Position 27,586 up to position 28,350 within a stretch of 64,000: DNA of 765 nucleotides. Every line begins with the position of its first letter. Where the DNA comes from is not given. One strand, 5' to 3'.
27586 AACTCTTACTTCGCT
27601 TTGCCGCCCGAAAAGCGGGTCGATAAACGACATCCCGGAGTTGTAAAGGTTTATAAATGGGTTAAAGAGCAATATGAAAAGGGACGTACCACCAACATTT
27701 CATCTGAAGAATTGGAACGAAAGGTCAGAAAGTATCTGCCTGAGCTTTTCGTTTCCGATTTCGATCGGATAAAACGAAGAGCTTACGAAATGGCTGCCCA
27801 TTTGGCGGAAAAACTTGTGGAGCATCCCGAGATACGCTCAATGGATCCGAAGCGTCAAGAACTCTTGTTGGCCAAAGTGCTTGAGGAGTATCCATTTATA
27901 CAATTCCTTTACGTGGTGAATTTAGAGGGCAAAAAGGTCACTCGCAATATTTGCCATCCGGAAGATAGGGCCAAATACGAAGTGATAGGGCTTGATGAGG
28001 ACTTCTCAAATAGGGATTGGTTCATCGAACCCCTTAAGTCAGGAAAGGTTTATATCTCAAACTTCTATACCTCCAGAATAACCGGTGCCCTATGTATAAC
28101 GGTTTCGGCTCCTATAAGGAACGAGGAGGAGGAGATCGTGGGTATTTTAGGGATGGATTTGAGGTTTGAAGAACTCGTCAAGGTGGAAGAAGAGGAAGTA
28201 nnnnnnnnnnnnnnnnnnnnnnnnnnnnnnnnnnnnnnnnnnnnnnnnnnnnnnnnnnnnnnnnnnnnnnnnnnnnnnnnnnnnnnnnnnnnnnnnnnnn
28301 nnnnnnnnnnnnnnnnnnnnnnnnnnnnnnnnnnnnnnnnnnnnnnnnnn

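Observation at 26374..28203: LeuA/HMGL-like DRE-TIM metallolyase fused to a Cache-like sensory domain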

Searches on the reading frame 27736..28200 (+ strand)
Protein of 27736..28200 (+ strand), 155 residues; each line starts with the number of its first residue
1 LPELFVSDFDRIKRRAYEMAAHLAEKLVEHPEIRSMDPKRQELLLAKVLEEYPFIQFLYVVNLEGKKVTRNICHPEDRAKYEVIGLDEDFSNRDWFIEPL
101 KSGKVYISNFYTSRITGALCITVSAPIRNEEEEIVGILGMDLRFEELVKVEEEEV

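Call 35: search_protein_representatives(protein=window:27736-28200:+)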
Query: 155 residues. Proteins with E-value up to 0.001 (for the whole library): 585; up to 1e-10: 187; up to 1e-30: 15. The best 150 are listed.
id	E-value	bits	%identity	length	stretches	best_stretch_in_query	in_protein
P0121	7.3e-75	266.3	80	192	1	1-152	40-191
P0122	1.6e-62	226.3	65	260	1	1-153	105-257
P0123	1.7e-42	161.3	57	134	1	24-153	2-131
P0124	3.8e-39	150.4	53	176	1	25-154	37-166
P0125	4.0e-39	150.3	55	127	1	36-153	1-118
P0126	2.2e-38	147.9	62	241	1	47-154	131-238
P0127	2.4e-37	144.5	43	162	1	1-152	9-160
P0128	3.3e-37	144.1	44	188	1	1-152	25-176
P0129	5.1e-37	143.5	63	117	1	53-154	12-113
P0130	2.4e-36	141.3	45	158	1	1-150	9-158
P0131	4.5e-34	133.9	65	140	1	43-133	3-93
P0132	7.9e-33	129.9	44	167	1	1-151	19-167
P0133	8.7e-33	129.8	52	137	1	1-131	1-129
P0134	5.6e-32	127.1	43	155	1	1-149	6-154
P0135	7.2e-31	123.5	44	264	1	2-155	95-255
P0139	2.3e-27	112.1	37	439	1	1-151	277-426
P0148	5.9e-24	101.1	37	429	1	15-150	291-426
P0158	4.7e-22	94.9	35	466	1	14-149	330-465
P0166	2.1e-20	89.6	37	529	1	9-150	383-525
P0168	3.4e-20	88.9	36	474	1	17-148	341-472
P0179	4.2e-19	85.3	38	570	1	23-142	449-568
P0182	1.1e-18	84.1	35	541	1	12-151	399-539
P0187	3.2e-18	82.5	31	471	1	16-148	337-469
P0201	4.7e-17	78.7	31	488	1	16-149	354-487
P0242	6.7e-14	68.5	35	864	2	26-143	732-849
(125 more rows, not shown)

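Call 37: search_protein_families(library=pfam, proteins=[P0139, P0148, P0158, P0166, P0168, P0179, P0182, P0187, P0201, P0242], max_evalue=0.0001)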
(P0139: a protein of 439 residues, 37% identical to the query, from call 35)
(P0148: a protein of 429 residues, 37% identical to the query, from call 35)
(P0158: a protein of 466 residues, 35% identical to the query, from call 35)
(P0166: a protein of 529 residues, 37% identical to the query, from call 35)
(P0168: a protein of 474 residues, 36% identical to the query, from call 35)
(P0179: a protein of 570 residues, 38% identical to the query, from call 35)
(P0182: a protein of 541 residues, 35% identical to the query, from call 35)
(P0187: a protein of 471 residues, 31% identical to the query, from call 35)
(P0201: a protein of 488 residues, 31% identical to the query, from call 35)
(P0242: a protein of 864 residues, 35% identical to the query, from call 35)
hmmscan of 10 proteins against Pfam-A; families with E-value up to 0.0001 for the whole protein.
P0139 (439 aa): 3 families
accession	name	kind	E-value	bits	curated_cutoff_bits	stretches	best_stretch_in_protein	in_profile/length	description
PF22673.2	MCP-like_PDC_1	-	4.1e-12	47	27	1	329-422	16-111/113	Methyl-accepting chemotaxis protein-like, first PDC sensor domain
PF02743.24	dCache_1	-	9.7e-12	45.4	45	1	281-425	22-158/240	Cache domain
PF00682.25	HMGL-like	-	8.4e-06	25.8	29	1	101-152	204-254/260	HMGL-like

P0148 (429 aa): 4 families
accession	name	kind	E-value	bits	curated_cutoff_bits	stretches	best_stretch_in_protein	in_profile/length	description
PF00015.26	MCPsignal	-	3.7e-25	89.2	34.6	1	121-269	20-163/172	Methyl-accepting chemotaxis protein (MCP) signalling domain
PF02743.24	dCache_1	-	1.1e-12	48.5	45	1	325-424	62-156/240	Cache domain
PF22673.2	MCP-like_PDC_1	-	3.1e-09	37.7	27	1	364-423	52-111/113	Methyl-accepting chemotaxis protein-like, first PDC sensor domain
PF10388.15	YkuI_C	-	4.3e-08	33.6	26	1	334-424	71-160/166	EAL-domain associated signalling protein domain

P0158 (466 aa): 4 families
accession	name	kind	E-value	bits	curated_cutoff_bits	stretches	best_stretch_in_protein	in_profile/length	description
PF00015.26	MCPsignal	-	8.1e-38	130.4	34.6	1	130-294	5-169/172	Methyl-accepting chemotaxis protein (MCP) signalling domain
PF02743.24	dCache_1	-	4.2e-12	46.5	45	1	355-463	57-155/240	Cache domain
PF22673.2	MCP-like_PDC_1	-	4.2e-07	30.8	27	1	404-463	52-111/113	Methyl-accepting chemotaxis protein-like, first PDC sensor domain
PF10388.15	YkuI_C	-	2.9e-06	27.7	26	1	373-448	70-149/166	EAL-domain associated signalling protein domain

P0166 (529 aa): 4 families
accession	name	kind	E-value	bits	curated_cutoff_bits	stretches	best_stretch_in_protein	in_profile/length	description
PF00015.26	MCPsignal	-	2.1e-39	135.6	34.6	1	187-354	4-171/172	Methyl-accepting chemotaxis protein (MCP) signalling domain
PF02743.24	dCache_1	-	4.4e-09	36.7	45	1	396-526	31-159/240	Cache domain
PF22673.2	MCP-like_PDC_1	-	6.3e-09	36.7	27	1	435-522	23-111/113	Methyl-accepting chemotaxis protein-like, first PDC sensor domain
PF10388.15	YkuI_C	-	6e-05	23.4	26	0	414-474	53-112/166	EAL-domain associated signalling protein domain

P0168 (474 aa): 3 families
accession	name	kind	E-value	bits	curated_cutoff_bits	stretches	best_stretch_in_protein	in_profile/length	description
PF00015.26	MCPsignal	-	5.3e-25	88.7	34.6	1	150-302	17-169/172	Methyl-accepting chemotaxis protein (MCP) signalling domain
PF02743.24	dCache_1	-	6.8e-15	55.7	45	1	345-473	34-157/240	Cache domain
PF22673.2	MCP-like_PDC_1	-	1.2e-11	45.4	27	1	366-471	2-111/113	Methyl-accepting chemotaxis protein-like, first PDC sensor domain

P0179 (570 aa): 3 families
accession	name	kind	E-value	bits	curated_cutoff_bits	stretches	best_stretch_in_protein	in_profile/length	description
PF00015.26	MCPsignal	-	2.1e-40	138.8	34.6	1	224-406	3-171/172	Methyl-accepting chemotaxis protein (MCP) signalling domain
PF22673.2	MCP-like_PDC_1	-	8.7e-11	42.7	27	1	509-570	48-108/113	Methyl-accepting chemotaxis protein-like, first PDC sensor domain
PF02743.24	dCache_1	-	3.2e-07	30.6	45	1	474-569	61-151/240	Cache domain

P0182 (541 aa): 3 families
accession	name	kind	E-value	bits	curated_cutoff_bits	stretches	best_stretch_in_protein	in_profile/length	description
PF00015.26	MCPsignal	-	9.8e-41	139.9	34.6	1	195-367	6-171/172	Methyl-accepting chemotaxis protein (MCP) signalling domain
PF02743.24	dCache_1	-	2.1e-13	50.8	45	1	407-537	29-156/240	Cache domain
PF22673.2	MCP-like_PDC_1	-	2.1e-09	38.2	27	1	476-535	52-111/113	Methyl-accepting chemotaxis protein-like, first PDC sensor domain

P0187 (471 aa): 4 families
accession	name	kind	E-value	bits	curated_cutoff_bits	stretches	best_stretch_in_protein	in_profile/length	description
PF00015.26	MCPsignal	-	1.2e-32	113.6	34.6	1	135-300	9-170/172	Methyl-accepting chemotaxis protein (MCP) signalling domain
PF02743.24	dCache_1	-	2.3e-16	60.5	45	1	357-469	42-156/240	Cache domain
PF22673.2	MCP-like_PDC_1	-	7.1e-10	39.7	27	1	408-468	51-111/113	Methyl-accepting chemotaxis protein-like, first PDC sensor domain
PF10388.15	YkuI_C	-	2.3e-07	31.2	26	1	379-450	71-146/166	EAL-domain associated signalling protein domain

P0201 (488 aa): 3 families
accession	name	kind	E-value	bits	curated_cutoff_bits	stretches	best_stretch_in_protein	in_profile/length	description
PF00015.26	MCPsignal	-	2.8e-33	115.6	34.6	1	152-316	5-169/172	Methyl-accepting chemotaxis protein (MCP) signalling domain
PF02743.24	dCache_1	-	8.7e-10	39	45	1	364-487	57-157/240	Cache domain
PF22673.2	MCP-like_PDC_1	-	1.1e-09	39.2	27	1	424-486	50-112/113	Methyl-accepting chemotaxis protein-like, first PDC sensor domain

P0242 (864 aa): 4 families
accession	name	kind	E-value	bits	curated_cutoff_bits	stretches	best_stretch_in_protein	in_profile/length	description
PF00015.26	MCPsignal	-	1e-44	152.8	34.6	1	503-686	2-171/172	Methyl-accepting chemotaxis protein (MCP) signalling domain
PF02743.24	dCache_1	-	2.5e-23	83.3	45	2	48-306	6-239/240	Cache domain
PF00672.30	HAMP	-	2.5e-08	34.5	25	1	342-392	1-51/53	HAMP domain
PF22673.2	MCP-like_PDC_1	-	4.1e-06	27.6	27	1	793-845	51-103/113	Methyl-accepting chemotaxis protein-like, first PDC sensor domain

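Call 43: search_solved_structures(query=A2, max_evalue=1, show_alignments=5)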
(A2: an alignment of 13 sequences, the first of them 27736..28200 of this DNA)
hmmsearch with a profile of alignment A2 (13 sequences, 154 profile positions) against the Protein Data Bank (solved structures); distinct sequences matched with E-value up to 1: 17.
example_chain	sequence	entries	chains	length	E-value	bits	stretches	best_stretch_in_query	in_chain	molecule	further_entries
4xmq_A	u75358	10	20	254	1.5e-06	31.7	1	73-148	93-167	Putative methyl-accepting chemotaxis signal transduction protein | Methyl-accepting chemotaxis protein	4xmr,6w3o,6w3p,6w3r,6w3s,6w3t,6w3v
4jgo_A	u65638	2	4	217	4.9e-06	30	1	37-145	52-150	Sporulation kinase D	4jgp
4jgq_A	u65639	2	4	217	6.1e-05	26.5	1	37-145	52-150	Sporulation kinase D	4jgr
7w0w_A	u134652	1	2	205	0.00051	23.5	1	81-151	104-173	Methyl-accepting chemotaxis protein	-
9koo_A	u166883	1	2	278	0.0032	20.9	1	91-149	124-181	Methyl-accepting chemotaxis protein PctA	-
5ltx_A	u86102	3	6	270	0.004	20.6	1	91-149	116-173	Chemotaxis protein | Methyl-accepting chemotaxis protein PctA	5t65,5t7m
2bas_A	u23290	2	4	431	0.0055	20.1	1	32-130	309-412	YkuI protein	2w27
9hvj_A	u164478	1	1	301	0.0057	20.1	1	92-149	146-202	Cache domain protein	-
5ave_A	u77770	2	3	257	0.03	17.7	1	93-149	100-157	Methyl-accepting chemotaxis (MCP) signaling domain protein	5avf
3c8c_A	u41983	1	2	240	0.036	17.5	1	93-149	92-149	Methyl-accepting chemotaxis protein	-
6iov_A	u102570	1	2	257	0.045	17.2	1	93-149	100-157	Methyl-accepting chemotaxis (MCP) signaling domain protein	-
6iop_A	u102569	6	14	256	0.056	16.8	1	88-149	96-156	Methyl-accepting chemotaxis protein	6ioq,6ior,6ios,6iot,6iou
5ltv_A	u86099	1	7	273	0.059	16.8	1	81-149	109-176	Chemotactic transducer PctC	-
8bmv_A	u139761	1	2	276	0.32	14.4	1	53-149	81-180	Methyl-accepting chemotaxis protein McpH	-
7k5n_A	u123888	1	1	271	0.39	14.1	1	87-141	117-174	Sensor domain-containing diguanylate cyclase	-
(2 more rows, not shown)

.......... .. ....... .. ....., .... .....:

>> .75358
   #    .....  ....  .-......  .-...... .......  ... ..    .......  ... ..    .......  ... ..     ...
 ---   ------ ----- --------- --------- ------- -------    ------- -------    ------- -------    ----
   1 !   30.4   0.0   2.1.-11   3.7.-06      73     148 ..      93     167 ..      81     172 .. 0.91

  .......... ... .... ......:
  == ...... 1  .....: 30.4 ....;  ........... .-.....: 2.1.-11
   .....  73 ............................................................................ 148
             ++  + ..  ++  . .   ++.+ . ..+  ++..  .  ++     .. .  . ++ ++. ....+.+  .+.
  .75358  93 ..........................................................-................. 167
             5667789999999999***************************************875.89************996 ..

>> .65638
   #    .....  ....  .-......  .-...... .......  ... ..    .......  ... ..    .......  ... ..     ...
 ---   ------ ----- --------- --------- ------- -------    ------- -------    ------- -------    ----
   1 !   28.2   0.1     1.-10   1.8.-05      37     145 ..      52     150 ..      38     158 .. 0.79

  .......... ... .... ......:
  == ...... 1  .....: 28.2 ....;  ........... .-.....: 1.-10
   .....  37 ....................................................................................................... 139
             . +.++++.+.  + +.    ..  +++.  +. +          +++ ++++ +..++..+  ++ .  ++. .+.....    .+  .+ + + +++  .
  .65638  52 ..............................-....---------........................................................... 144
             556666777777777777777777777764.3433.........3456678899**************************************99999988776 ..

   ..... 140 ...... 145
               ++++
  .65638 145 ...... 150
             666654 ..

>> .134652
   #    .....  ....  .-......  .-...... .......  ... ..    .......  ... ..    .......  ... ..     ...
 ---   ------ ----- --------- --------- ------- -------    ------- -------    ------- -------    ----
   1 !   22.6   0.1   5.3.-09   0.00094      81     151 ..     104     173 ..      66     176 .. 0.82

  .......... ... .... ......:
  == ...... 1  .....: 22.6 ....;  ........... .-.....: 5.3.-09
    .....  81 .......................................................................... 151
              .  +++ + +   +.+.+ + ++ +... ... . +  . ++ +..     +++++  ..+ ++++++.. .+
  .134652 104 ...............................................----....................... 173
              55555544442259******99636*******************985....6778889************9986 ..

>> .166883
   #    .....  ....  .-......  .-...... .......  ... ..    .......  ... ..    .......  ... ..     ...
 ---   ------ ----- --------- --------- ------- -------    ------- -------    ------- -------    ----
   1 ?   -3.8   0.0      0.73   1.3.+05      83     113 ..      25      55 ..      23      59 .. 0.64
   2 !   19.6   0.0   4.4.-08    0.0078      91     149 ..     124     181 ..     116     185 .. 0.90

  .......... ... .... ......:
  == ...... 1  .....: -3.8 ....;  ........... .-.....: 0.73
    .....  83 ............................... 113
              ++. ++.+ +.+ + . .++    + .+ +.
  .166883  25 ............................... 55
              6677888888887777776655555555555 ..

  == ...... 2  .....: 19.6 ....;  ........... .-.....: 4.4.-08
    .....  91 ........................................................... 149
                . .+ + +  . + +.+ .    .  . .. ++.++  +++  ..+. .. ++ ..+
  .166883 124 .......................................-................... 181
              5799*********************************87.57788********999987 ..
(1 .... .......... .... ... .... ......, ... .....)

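Call 46: predict_structure(alignment_id=A2)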
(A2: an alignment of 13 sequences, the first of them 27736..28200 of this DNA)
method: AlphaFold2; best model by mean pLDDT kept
length: 155 residues; sequences in the alignment: 13
mean_pLDDT: 89.3   pTM: 0.84
mean pLDDT of the five models: 89.3, 89.0, 88.6, 88.6, 87.4
residues with pLDDT >= 90: 105; 70-90: 39; 50-70: 7; < 50: 4
segments of 3 or more residues with pLDDT < 50: none
pLDDT, mean of each block of 10 residues (from residue 1): 63 89 96 96 95 93 94 85 78 95 96 90 97 97 89 62
secondary structure, 60 per line:
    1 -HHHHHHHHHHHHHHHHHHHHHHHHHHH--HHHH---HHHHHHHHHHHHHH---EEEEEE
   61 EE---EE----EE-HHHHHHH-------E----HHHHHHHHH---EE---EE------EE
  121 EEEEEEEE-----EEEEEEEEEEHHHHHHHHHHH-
elements in order: H2-28 H31-34 H38-51 E55-62 H75-81 H94-102 E119-128 E134-143 H144-154

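Call 49: fold_search(model_id=the predicted structure, library=pdb)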
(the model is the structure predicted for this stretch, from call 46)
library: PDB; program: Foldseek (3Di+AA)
matches with E <= 10: 1261; with E <= 0.001: 153
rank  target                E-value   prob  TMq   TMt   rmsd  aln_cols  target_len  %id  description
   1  4jgq_A                3.9e-09  1.00  0.65  0.51   3.5       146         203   18  The crystal structure of sporulation kinase D mutant sensor domain, r131a, from Bacillus subtilis subsp in co-crystall (released 2013-05-15)
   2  4jgr_B                2.3e-08  1.00  0.64  0.50   3.6       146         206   18  The crystal structure of sporulation kinase D mutant sensor domain, R131A, from Bacillus subtilis subsp at 2.4A resolu (released 2013-05-15)
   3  4jgr_A                2.6e-08  1.00  0.64  0.51   3.5       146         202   19  The crystal structure of sporulation kinase D mutant sensor domain, R131A, from Bacillus subtilis subsp at 2.4A resolu (released 2013-05-15)
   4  4jgp_B                4.1e-08  1.00  0.66  0.51   3.5       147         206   19  The crystal structure of sporulation kinase D sensor domain from Bacillus subtilis subsp in complex with pyruvate at 2 (released 2013-05-15)
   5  4jgo_B                4.1e-08  1.00  0.66  0.50   3.5       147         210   19  The crystal structure of sporulation kinase d sensor domain from Bacillus subtilis subsp. (released 2013-05-15)
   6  4jgo_A                4.1e-08  1.00  0.66  0.51   3.4       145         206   20  The crystal structure of sporulation kinase d sensor domain from Bacillus subtilis subsp. (released 2013-05-15)
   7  4jgq_B                4.4e-08  1.00  0.64  0.51   3.6       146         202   18  The crystal structure of sporulation kinase D mutant sensor domain, r131a, from Bacillus subtilis subsp in co-crystall (released 2013-05-15)
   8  6w3r_B                1.0e-07  1.00  0.53  0.34   7.0       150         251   20  Crystal structure of ligand-binding domain of Campylobacter jejuni chemoreceptor Tlp3 in complex with 3-methylisoleuci (released 2020-05-20)
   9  6w3s_A                1.2e-07  1.00  0.54  0.35   7.4       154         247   19  Crystal structure of ligand-binding domain of Campylobacter jejuni chemoreceptor Tlp3 in complex with L-leucine (released 2020-05-20)
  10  6w3x_A                2.0e-07  1.00  0.54  0.35   7.4       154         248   19  Crystal structure of ligand-binding domain of Campylobacter jejuni chemoreceptor Tlp3 in complex with L-valine (released 2020-05-20)
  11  6w3p_A                2.1e-07  1.00  0.54  0.36   7.0       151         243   20  Crystal structure of ligand-binding domain of Campylobacter jejuni chemoreceptor Tlp3 in complex with beta-methylnorle (released 2020-05-20)
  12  6w3r_A                2.3e-07  1.00  0.53  0.35   7.5       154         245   19  Crystal structure of ligand-binding domain of Campylobacter jejuni chemoreceptor Tlp3 in complex with 3-methylisoleuci (released 2020-05-20)
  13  6w3o_A                3.3e-07  1.00  0.54  0.36   7.0       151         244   20  Crystal structure of ligand-binding domain of Campylobacter jejuni chemoreceptor Tlp3 in complex with 4-methylisoleuci (released 2020-05-20)
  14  4xmr_B                3.3e-07  1.00  0.51  0.33   7.4       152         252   20  Crystal structure of the sensory domain of the Campylobacter jejuni chemoreceptor Tlp3 (CcmL) with isoleucine bound. (released 2015-11-04)
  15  4xmr_A                4.6e-07  1.00  0.52  0.34   7.2       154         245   19  Crystal structure of the sensory domain of the Campylobacter jejuni chemoreceptor Tlp3 (CcmL) with isoleucine bound. (released 2015-11-04)
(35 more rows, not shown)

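Call 56: search_protein_families(library=pfam, alignment_id=A3, max_evalue=0.0001)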
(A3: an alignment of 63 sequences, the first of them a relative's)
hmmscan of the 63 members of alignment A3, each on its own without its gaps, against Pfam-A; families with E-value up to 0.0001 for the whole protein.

A. member 1, P0148 (429 aa): 4 families
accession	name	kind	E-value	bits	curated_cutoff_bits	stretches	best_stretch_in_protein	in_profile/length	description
PF00015.26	MCPsignal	-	3.7e-25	89.2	34.6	1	121-269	20-163/172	Methyl-accepting chemotaxis protein (MCP) signalling domain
PF02743.24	dCache_1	-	1.1e-12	48.5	45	1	325-424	62-156/240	Cache domain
PF22673.2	MCP-like_PDC_1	-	3.1e-09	37.7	27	1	364-423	52-111/113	Methyl-accepting chemotaxis protein-like, first PDC sensor domain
PF10388.15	YkuI_C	-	4.3e-08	33.6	26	1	334-424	71-160/166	EAL-domain associated signalling protein domain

B. families by the number of members that match (of 63 scanned): 10 families
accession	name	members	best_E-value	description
PF02743.24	dCache_1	61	1.7e-26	Cache domain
PF00015.26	MCPsignal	60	1.2e-47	Methyl-accepting chemotaxis protein (MCP) signalling domain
PF22673.2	MCP-like_PDC_1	58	1.4e-15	Methyl-accepting chemotaxis protein-like, first PDC sensor domain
PF10388.15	YkuI_C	15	1.4e-09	EAL-domain associated signalling protein domain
PF00672.30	HAMP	3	1.3e-12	HAMP domain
PF07889.17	DUF1664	2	6.8e-07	Protein of unknown function (DUF1664)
PF23846.1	Cache_WalK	1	4e-11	WalK sensor protein kinase Chache domain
PF18947.5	HAMP_2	1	1.9e-05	HAMP domain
PF22309.2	HK-GC-Chemotax_sensor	1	3.9e-05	HK/GC/Chemotaxis protein-like, sensor domain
PF06103.16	DUF948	1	4.1e-05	Bacterial protein of unknown function (DUF948)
